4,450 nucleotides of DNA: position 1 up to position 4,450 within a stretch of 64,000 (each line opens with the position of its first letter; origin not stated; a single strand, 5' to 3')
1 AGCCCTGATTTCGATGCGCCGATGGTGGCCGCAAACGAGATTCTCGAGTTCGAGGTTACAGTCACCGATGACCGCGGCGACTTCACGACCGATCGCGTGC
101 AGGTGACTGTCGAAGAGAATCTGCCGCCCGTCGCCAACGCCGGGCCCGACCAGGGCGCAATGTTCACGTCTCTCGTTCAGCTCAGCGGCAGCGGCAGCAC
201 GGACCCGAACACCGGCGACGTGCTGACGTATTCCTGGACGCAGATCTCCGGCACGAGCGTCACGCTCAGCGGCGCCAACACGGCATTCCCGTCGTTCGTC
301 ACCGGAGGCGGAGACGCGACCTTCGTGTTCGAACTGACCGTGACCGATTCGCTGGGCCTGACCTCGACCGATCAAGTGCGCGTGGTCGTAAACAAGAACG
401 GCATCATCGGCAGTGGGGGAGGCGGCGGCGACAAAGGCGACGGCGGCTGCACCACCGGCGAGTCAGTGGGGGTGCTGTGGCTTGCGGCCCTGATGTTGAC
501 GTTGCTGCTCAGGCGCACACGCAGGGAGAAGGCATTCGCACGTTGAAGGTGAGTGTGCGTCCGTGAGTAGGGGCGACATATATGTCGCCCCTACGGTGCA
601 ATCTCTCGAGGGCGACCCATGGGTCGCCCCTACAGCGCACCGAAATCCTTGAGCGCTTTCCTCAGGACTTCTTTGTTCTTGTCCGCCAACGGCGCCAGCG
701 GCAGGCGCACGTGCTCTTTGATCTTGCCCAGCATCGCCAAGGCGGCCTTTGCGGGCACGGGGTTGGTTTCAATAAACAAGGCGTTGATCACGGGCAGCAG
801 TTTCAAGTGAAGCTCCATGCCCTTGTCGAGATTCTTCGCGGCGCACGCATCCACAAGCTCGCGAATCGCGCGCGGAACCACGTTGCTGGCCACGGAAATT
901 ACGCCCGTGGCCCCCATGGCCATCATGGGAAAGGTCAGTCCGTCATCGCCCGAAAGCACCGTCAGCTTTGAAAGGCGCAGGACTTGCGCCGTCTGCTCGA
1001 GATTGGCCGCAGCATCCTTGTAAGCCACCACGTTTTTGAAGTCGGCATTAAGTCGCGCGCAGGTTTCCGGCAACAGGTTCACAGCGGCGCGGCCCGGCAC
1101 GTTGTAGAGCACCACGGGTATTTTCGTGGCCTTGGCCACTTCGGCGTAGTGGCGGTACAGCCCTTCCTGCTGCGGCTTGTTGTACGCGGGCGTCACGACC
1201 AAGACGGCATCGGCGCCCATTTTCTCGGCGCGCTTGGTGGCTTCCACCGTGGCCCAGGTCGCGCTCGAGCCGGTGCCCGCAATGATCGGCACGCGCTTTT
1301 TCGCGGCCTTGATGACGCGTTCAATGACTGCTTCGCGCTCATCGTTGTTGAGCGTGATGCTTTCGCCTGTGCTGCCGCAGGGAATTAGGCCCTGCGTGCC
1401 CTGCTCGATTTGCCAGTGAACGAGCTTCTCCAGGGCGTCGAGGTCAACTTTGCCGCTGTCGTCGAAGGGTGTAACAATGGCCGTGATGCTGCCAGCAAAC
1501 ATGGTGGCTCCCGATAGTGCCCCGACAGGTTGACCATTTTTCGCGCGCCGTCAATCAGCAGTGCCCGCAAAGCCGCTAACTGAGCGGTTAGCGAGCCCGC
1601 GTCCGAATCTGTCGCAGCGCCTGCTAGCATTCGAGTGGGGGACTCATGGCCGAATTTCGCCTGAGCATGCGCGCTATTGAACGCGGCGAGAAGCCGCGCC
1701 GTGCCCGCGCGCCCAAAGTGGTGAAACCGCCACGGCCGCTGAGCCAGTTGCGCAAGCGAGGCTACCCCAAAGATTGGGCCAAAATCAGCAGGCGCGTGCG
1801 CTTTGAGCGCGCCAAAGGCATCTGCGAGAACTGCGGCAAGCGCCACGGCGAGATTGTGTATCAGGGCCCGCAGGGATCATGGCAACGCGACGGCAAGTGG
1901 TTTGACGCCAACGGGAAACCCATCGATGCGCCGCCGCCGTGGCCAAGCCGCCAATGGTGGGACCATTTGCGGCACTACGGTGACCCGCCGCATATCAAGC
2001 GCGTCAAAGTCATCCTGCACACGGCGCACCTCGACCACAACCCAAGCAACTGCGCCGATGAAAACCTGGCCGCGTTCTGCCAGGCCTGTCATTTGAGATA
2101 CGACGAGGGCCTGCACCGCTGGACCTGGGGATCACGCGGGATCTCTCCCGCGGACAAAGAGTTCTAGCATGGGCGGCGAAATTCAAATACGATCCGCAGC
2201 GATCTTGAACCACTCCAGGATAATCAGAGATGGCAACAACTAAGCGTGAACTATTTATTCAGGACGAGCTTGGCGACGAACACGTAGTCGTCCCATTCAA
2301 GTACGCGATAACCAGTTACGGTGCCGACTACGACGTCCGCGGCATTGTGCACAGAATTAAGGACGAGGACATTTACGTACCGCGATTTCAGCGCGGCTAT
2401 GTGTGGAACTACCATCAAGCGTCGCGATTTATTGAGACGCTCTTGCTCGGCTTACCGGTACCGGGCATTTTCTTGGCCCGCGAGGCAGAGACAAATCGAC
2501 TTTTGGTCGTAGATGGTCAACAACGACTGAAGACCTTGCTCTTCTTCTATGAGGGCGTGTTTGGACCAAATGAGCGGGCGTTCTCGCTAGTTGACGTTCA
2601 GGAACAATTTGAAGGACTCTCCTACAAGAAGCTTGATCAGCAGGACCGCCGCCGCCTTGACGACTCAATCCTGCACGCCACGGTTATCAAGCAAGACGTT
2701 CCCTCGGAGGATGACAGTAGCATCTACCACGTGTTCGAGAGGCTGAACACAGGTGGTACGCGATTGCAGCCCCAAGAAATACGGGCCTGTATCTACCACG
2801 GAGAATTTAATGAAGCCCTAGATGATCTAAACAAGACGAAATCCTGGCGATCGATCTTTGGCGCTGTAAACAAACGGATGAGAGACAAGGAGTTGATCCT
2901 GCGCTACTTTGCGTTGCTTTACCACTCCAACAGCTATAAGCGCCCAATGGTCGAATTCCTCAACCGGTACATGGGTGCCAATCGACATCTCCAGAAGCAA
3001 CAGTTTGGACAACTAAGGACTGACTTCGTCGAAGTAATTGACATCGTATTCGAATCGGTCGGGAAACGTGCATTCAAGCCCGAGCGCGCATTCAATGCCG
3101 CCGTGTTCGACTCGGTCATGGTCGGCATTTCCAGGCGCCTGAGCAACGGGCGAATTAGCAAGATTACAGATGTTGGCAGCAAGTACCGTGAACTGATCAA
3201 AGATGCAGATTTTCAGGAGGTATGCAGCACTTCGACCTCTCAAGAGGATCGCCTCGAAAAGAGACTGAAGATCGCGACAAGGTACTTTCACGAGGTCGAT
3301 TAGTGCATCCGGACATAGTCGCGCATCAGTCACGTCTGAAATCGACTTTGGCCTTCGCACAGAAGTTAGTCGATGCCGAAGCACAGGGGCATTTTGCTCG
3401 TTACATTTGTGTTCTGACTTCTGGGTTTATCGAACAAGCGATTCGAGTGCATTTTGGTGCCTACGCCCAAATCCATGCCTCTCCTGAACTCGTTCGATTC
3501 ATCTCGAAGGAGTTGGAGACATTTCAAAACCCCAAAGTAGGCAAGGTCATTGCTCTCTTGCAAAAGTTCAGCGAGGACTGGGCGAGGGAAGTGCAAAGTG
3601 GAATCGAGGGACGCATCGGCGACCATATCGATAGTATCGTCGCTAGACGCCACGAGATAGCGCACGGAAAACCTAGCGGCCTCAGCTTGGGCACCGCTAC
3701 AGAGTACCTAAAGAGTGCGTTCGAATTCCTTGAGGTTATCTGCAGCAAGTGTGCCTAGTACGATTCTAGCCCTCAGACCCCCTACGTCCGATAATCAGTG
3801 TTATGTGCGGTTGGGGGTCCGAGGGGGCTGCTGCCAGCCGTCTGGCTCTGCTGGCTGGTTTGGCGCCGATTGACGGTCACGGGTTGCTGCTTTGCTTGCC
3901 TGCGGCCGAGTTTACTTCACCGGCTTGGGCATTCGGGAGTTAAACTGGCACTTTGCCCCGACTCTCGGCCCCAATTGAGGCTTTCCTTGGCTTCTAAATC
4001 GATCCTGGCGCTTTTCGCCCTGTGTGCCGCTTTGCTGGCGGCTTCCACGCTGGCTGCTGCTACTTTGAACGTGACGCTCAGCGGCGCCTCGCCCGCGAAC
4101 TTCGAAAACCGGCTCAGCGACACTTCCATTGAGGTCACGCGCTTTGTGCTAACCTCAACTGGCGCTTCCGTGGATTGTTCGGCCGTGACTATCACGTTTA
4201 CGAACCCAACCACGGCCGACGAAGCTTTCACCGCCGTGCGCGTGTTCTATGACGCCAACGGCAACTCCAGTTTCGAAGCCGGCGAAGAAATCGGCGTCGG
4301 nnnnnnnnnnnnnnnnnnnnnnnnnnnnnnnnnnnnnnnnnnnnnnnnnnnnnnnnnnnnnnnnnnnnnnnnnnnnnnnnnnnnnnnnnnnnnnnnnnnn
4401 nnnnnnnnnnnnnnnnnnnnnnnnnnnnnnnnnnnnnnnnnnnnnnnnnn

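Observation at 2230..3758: DUF262 (ParB/GmrSD-N-like) gene translationally coupled to a small HEPN gene: candidate two-gene defence module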

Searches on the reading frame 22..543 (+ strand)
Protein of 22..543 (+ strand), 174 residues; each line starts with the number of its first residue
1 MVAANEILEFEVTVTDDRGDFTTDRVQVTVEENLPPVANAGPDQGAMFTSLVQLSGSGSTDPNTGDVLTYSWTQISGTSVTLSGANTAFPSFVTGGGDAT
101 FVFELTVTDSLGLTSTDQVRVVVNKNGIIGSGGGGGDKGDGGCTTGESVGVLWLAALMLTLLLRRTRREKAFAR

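Call 74: search_protein_families(library=padloc, proteins=[window:22-543:+], max_evalue=0.001)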
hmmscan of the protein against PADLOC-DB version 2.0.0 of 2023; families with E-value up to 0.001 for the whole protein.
window:22-543:+ (174 aa): 0 families

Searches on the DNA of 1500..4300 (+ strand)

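Call 32: search_dna_similar(query=L002:52-1755:+, collection=ecoli_genomes, mode=distant, max_rows=30, rows=spread)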
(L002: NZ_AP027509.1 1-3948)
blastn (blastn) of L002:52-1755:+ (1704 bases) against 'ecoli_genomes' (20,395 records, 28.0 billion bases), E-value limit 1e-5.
Records with a match: 14; places in all: 16; records where one place covers at least 80% of the query: 4.
Genomes with a match: 14 of 5426; with a place that covers at least 80% of the query: 4. Places per genome that has any: lowest 1, median 1, highest 3. On chromosomes: 10 places; on plasmids: 6.
Best place of each record, by identity: >=99% 4; 60-80% 10.
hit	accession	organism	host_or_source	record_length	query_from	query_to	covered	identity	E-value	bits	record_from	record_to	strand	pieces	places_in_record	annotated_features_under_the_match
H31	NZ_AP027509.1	Escherichia coli strain LR-27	Homo sapiens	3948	1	1704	100%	100.0%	0e+0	3074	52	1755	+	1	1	DUF262 domain-containing protein | HEPN domain-containing protein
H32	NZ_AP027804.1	Escherichia coli strain 2017.10.01CC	Homo sapiens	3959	1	1704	100%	99.9%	0e+0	3069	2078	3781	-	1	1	DUF262 domain-containing protein | HEPN domain-containing protein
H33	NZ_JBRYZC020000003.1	Escherichia coli strain APEC_AN-25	Gallus gallus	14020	1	1704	100%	99.9%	0e+0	3069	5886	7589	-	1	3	DUF262 domain-containing protein | HEPN domain-containing protein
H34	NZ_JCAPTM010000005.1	Escherichia coli strain ES10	Aquarana catesbeiana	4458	1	1704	100%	99.8%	0e+0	3060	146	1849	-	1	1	DUF262 domain-containing protein | HEPN domain-containing protein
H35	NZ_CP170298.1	Escherichia coli strain BKQWHE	Homo sapiens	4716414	56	458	24%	68.8%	1e-33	154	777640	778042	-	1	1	GmrSD restriction endonuclease domain-containing protein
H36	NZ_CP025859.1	Escherichia coli strain 504239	Homo sapiens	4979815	56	458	24%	68.6%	6e-32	150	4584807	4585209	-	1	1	GmrSD restriction endonuclease domain-containing protein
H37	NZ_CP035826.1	Escherichia coli strain 67-1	Homo sapiens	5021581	56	458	24%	68.6%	6e-32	150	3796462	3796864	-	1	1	GmrSD restriction endonuclease domain-containing protein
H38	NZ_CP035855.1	Escherichia coli TW11681 strain TW11681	-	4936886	56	458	24%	68.6%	6e-32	150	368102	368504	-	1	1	GmrSD restriction endonuclease domain-containing protein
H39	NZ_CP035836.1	Escherichia coli strain WS1933D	Homo sapiens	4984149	56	458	24%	68.6%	6e-32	150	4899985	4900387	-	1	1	GmrSD restriction endonuclease domain-containing protein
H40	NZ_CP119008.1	Escherichia coli strain CE0011b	Bos taurus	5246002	56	458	24%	68.6%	6e-32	150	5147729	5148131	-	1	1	GmrSD restriction endonuclease domain-containing protein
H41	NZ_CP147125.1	Escherichia coli strain KMi012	river water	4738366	56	458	24%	68.6%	6e-32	150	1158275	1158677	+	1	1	GmrSD restriction endonuclease domain-containing protein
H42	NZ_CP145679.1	Escherichia coli strain S1-NGR-02-A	Homo sapiens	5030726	56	458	24%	68.6%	6e-32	150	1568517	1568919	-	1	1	GmrSD restriction endonuclease domain-containing protein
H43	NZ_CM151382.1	Escherichia coli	Homo sapiens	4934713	56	458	24%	68.6%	6e-32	150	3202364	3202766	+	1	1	GmrSD restriction endonuclease domain-containing protein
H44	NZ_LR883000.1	Escherichia coli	-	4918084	56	458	24%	68.6%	6e-32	150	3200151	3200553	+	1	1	DUF262 domain-containing protein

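Call 33: get_annotated_region(hit=H36, flank=4000)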
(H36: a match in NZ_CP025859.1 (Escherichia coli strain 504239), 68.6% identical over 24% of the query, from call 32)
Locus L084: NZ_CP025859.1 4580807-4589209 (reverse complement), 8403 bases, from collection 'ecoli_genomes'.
description: Escherichia coli strain 504239 chromosome, complete genome
organism: Escherichia coli strain 504239 (NCBI taxid 562)
replicon: chromosome; assembly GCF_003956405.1
host: Homo sapiens; source: stool; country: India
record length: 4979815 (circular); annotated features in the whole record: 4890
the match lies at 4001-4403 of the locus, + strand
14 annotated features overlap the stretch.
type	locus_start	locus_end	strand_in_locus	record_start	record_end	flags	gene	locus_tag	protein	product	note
CDS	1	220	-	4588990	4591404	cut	-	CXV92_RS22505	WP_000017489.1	replication endonuclease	-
CDS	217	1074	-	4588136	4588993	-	-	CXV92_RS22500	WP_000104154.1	DNA adenine methylase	-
CDS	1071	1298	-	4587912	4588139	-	-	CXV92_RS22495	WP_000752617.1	TraR/DksA family transcriptional regulator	-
CDS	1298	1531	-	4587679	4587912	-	-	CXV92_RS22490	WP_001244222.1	DUF2732 family protein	-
CDS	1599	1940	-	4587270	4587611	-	-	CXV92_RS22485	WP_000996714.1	DUF5347 family protein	-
CDS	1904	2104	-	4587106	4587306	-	-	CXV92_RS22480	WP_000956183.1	phage filamentation protein Fil family protein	-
CDS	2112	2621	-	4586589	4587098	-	-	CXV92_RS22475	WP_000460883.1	phage regulatory CII family protein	-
CDS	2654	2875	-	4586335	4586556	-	-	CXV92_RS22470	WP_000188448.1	hypothetical protein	-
CDS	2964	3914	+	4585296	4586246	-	-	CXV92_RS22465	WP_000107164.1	phage repressor protein CI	-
CDS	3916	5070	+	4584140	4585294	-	-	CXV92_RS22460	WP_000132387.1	GmrSD restriction endonuclease domain-containing protein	-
CDS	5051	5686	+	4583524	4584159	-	-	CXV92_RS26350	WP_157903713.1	HEPN domain-containing protein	-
CDS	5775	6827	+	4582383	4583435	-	-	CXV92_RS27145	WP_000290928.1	phage integrase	-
CDS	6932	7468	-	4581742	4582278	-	rcdA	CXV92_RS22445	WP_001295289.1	DNA-binding transcriptional regulator RcdA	-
CDS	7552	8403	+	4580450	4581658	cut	ybjJ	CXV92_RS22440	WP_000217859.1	MFS transporter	-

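Call 75: search_dna_similar(query=L001:3010-4605:+, collection=ecoli_genomes, mode=distant, max_rows=25, rows=spread)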
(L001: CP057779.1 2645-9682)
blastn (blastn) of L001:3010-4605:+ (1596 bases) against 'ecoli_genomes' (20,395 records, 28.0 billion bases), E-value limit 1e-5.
Records with a match: 43; places in all: 43; records where one place covers at least 80% of the query: 12.
Genomes with a match: 42 of 5426; with a place that covers at least 80% of the query: 12. Places per genome that has any: lowest 1, median 1, highest 2. On chromosomes: 31 places; on plasmids: 12.
Best place of each record, by identity: >=99% 1; 95-99% 11; 60-80% 31.
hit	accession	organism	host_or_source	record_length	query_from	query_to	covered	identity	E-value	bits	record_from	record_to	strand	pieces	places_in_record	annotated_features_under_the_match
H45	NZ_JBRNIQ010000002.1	Escherichia coli strain MB06021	seawater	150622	1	1596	100%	99.4%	0e+0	2834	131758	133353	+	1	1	GmrSD restriction endonuclease domain-containing protein | HEPN domain-containing protein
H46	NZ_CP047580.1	Escherichia coli strain 94EC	Homo sapiens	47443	1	1596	100%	97.7%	0e+0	2712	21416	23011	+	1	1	GmrSD restriction endonuclease domain-containing protein | HEPN domain-containing protein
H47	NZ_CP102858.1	Escherichia coli strain 573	Gallus gallus (chicken)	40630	1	1596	100%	97.7%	0e+0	2712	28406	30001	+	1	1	GmrSD restriction endonuclease domain-containing protein | HEPN domain-containing protein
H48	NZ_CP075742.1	Escherichia coli strain CPF6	Sus scrofa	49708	1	1596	100%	97.7%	0e+0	2712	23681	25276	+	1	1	GmrSD restriction endonuclease domain-containing protein | HEPN domain-containing protein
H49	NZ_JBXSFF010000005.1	Escherichia coli strain PEC178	Sus scrofa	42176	1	1596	100%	97.7%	0e+0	2712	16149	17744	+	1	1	GmrSD restriction endonuclease domain-containing protein | HEPN domain-containing protein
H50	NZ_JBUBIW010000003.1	Escherichia coli strain GPEC1186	chicken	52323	1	1596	100%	97.7%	0e+0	2712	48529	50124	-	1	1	GmrSD restriction endonuclease domain-containing protein | HEPN domain-containing protein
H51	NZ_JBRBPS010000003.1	Escherichia coli strain CH4799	Homo sapiens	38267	1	1596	100%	97.6%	0e+0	2708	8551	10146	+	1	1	GmrSD restriction endonuclease domain-containing protein | HEPN domain-containing protein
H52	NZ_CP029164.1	Escherichia coli strain 104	chicken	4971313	132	257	8%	73.0%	1e-9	75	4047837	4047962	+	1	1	DUF262 domain-containing protein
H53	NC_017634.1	Escherichia coli O83:H1 str. NRG 857C strain NRG 857C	-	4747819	132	257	8%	73.0%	1e-9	75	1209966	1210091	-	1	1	DUF262 domain-containing protein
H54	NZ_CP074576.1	Escherichia coli strain CS18F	Chicken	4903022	132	257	8%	73.0%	1e-9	75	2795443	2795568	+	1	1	DUF262 domain-containing protein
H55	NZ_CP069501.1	Escherichia coli strain FDAARGOS_1268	Homo sapiens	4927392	132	257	8%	73.0%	1e-9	75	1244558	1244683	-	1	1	DUF262 domain-containing protein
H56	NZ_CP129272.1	Escherichia coli strain G12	Chicken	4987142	132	257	8%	73.0%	1e-9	75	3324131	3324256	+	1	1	DUF262 domain-containing protein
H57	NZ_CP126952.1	Escherichia coli O78:H4 strain APEC E12049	Gallus gallus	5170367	132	257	8%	73.0%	1e-9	75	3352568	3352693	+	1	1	DUF262 domain-containing protein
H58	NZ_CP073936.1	Escherichia coli strain MB56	Poultry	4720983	132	257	8%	73.0%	1e-9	75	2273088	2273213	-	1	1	DUF262 domain-containing protein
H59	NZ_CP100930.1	Escherichia coli strain ET670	Hoplobatrachus rugulosus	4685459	132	257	8%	73.0%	1e-9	75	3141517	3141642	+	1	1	DUF262 domain-containing protein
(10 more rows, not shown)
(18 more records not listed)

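Call 76: search_dna_similar(query=L084:3916-5686:+, collection=ecoli_genomes, mode=distant, max_rows=25, rows=spread)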
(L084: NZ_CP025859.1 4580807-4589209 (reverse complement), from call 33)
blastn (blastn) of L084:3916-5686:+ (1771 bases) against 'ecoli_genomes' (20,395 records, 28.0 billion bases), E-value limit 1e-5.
Records with a match: 14; places in all: 15; records where one place covers at least 80% of the query: 10.
Genomes with a match: 14 of 5426; with a place that covers at least 80% of the query: 10. Places per genome that has any: lowest 1, median 1, highest 2. On chromosomes: 10 places; on plasmids: 5.
Best place of each record, by identity: >=99% 10; 60-80% 4.
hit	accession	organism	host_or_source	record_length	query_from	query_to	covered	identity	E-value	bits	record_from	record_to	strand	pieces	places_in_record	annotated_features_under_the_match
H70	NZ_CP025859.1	Escherichia coli strain 504239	Homo sapiens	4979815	1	1771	100%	100.0%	0e+0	3195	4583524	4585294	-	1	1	GmrSD restriction endonuclease domain-containing protein | HEPN domain-containing protein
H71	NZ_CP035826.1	Escherichia coli strain 67-1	Homo sapiens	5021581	1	1771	100%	100.0%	0e+0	3195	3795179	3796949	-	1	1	GmrSD restriction endonuclease domain-containing protein | HEPN domain-containing protein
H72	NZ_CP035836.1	Escherichia coli strain WS1933D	Homo sapiens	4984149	1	1771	100%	100.0%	0e+0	3195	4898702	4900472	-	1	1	GmrSD restriction endonuclease domain-containing protein | HEPN domain-containing protein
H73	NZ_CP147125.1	Escherichia coli strain KMi012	river water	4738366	1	1771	100%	100.0%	0e+0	3195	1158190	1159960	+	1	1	GmrSD restriction endonuclease domain-containing protein | HEPN domain-containing protein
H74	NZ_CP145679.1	Escherichia coli strain S1-NGR-02-A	Homo sapiens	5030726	1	1771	100%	100.0%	0e+0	3195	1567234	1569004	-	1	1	GmrSD restriction endonuclease domain-containing protein | HEPN domain-containing protein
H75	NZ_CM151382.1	Escherichia coli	Homo sapiens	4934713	1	1771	100%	100.0%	0e+0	3195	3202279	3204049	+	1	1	GmrSD restriction endonuclease domain-containing protein | HEPN domain-containing protein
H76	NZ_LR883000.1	Escherichia coli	-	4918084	1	1771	100%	100.0%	0e+0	3195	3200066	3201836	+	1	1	DUF262 domain-containing protein | HEPN domain-containing protein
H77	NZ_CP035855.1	Escherichia coli TW11681 strain TW11681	-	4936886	1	1771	100%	99.9%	0e+0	3190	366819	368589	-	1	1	GmrSD restriction endonuclease domain-containing protein | HEPN domain-containing protein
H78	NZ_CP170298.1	Escherichia coli strain BKQWHE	Homo sapiens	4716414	1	1771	100%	99.9%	0e+0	3186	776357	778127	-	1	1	GmrSD restriction endonuclease domain-containing protein | HEPN domain-containing protein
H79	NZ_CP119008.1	Escherichia coli strain CE0011b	Bos taurus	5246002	1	1771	100%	99.7%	0e+0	3172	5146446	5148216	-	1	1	GmrSD restriction endonuclease domain-containing protein | HEPN domain-containing protein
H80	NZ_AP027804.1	Escherichia coli strain 2017.10.01CC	Homo sapiens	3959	86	488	23%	68.6%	6e-32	150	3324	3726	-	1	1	DUF262 domain-containing protein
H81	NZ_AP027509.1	Escherichia coli strain LR-27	Homo sapiens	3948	86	488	23%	68.6%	6e-32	150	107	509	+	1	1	DUF262 domain-containing protein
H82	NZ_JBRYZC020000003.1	Escherichia coli strain APEC_AN-25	Gallus gallus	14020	86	488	23%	68.6%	6e-32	150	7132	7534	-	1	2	DUF262 domain-containing protein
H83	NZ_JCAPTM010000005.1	Escherichia coli strain ES10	Aquarana catesbeiana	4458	86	488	23%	68.6%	6e-32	150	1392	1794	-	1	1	DUF262 domain-containing protein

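Call 77: get_annotated_region(hit=H53, flank=4000)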
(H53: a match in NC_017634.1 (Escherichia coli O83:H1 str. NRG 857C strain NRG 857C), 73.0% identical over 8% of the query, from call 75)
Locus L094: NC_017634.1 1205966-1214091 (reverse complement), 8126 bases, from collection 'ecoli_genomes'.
description: Escherichia coli O83:H1 str. NRG 857C, complete sequence
organism: Escherichia coli O83:H1 str. NRG 857C strain NRG 857C (NCBI taxid 685038)
replicon: chromosome; assembly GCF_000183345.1
host: -; source: -; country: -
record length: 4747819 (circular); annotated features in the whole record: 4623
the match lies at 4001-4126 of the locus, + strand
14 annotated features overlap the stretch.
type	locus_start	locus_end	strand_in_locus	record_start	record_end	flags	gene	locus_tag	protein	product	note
CDS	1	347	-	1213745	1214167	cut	gpG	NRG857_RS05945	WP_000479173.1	phage tail assembly chaperone G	-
CDS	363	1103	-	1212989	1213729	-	-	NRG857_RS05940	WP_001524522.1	phage tail protein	-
CDS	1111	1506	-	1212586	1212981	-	-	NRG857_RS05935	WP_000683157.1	phage minor tail U family protein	-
CDS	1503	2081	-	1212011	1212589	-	-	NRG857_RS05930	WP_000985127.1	phage tail protein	-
CDS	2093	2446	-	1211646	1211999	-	-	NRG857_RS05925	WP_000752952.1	head-tail joining protein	-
CDS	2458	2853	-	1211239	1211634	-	-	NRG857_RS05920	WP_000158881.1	DNA-packaging protein FI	-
CDS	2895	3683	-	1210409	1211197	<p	-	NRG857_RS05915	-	major capsid protein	incomplete; partial in the middle of a contig; missing N-terminus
CDS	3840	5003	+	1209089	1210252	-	-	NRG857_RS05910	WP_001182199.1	DUF262 domain-containing protein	-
CDS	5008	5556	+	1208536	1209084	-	-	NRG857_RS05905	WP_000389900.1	HEPN domain-containing protein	-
CDS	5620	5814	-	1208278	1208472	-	-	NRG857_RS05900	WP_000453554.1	hypothetical protein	-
CDS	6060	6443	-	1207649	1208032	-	-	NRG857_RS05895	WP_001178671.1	helix-turn-helix transcriptional regulator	-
CDS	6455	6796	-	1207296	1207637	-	-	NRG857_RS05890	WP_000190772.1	head decoration protein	-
CDS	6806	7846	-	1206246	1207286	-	-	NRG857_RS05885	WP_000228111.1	major capsid protein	-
CDS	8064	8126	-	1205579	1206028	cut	-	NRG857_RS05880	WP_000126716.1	single-stranded DNA-binding protein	-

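Call 93: search_rna_families(source=window, start=1500, end=4300, threshold=evalue, max_evalue=1)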
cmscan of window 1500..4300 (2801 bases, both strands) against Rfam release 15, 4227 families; matches with E-value up to 1: 0.
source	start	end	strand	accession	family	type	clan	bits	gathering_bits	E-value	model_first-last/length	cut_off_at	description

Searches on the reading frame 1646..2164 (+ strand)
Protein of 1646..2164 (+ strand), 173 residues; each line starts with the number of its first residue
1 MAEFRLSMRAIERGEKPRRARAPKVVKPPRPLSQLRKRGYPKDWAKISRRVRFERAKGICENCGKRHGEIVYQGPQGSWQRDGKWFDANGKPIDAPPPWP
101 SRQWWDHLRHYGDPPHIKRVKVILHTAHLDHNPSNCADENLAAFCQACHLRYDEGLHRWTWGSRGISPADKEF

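Call 4: search_protein_families(library=pfam, proteins=[window:1646-2164:+], max_evalue=1)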
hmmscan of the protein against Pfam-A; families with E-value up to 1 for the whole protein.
window:1646-2164:+ (173 aa): 1 family
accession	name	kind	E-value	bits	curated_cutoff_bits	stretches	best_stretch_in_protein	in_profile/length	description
PF13392.12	HNH_3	-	0.96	9.6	24.8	1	127-143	22-38/46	HNH endonuclease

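Call 5: search_protein_families(library=padloc, proteins=[window:1646-2164:+], max_evalue=1)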
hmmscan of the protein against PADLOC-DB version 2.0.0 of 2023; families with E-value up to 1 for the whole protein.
window:1646-2164:+ (173 aa): 5 families
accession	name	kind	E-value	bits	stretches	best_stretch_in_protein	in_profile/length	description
PDLC00642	ZorE2|ZorE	-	9.6e-08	29.8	2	118-154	224-260/283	HNH endonuclease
PDLC00645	ZorE2|ZorE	-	1e-06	26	2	29-64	182-216/375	HNH endonuclease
PDLC00644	ZorE2|ZorE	-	2.4e-05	22.1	2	122-158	208-243/267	HNH endonuclease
PDLC00643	ZorE2|ZorE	-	0.00088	16.7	2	39-65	198-223/282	HNH endonuclease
PDLC01367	Cas8b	-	0.072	11.5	1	55-71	4-20/63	CAS-I-B; effector_LS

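Call 31: search_protein_families(library=ncbifam, proteins=[window:1646-2164:+], max_evalue=1)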
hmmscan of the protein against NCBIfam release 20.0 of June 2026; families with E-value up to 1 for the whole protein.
window:1646-2164:+ (173 aa): 2 families
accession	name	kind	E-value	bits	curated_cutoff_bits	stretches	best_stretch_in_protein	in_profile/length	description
NF041791.1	anti-phage_ZorE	equivalog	1.8e-05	23.8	600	1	29-64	178-212/358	type II Zorya anti-phage system protein ZorE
NF041913.1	HVO_2142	equivalog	0.14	12.1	90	0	144-153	35-44/48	HVO_2142 family zinc finger protein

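Call 66: find_related_loci(query=window:1646-2164:+, collection=metagenome_contigs, flank=4000)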
Query window:1646-2164:+ (173 aa) in metagenome_contigs; peptide patterns used: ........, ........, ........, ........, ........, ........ (x = any residue, [..] = any of these).
142 stretches matched a pattern; 9 encode a relative of the query (tblastn E <= 1e-3); 9 distinct loci.
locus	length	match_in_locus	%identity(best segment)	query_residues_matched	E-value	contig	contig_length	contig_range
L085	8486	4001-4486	91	1-162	5e-100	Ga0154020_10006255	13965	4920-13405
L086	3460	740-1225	83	1-162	4e-94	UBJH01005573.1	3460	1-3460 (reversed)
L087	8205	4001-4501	68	1-161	5e-78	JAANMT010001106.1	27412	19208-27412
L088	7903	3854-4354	68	1-161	5e-78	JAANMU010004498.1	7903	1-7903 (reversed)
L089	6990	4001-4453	66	15-162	3e-66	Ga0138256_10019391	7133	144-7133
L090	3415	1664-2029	54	43-162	5e-38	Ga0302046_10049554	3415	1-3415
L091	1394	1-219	71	90-162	2e-33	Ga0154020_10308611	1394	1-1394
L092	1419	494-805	40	26-165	3e-21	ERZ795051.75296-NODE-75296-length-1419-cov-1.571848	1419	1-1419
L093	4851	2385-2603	29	35-90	5e-5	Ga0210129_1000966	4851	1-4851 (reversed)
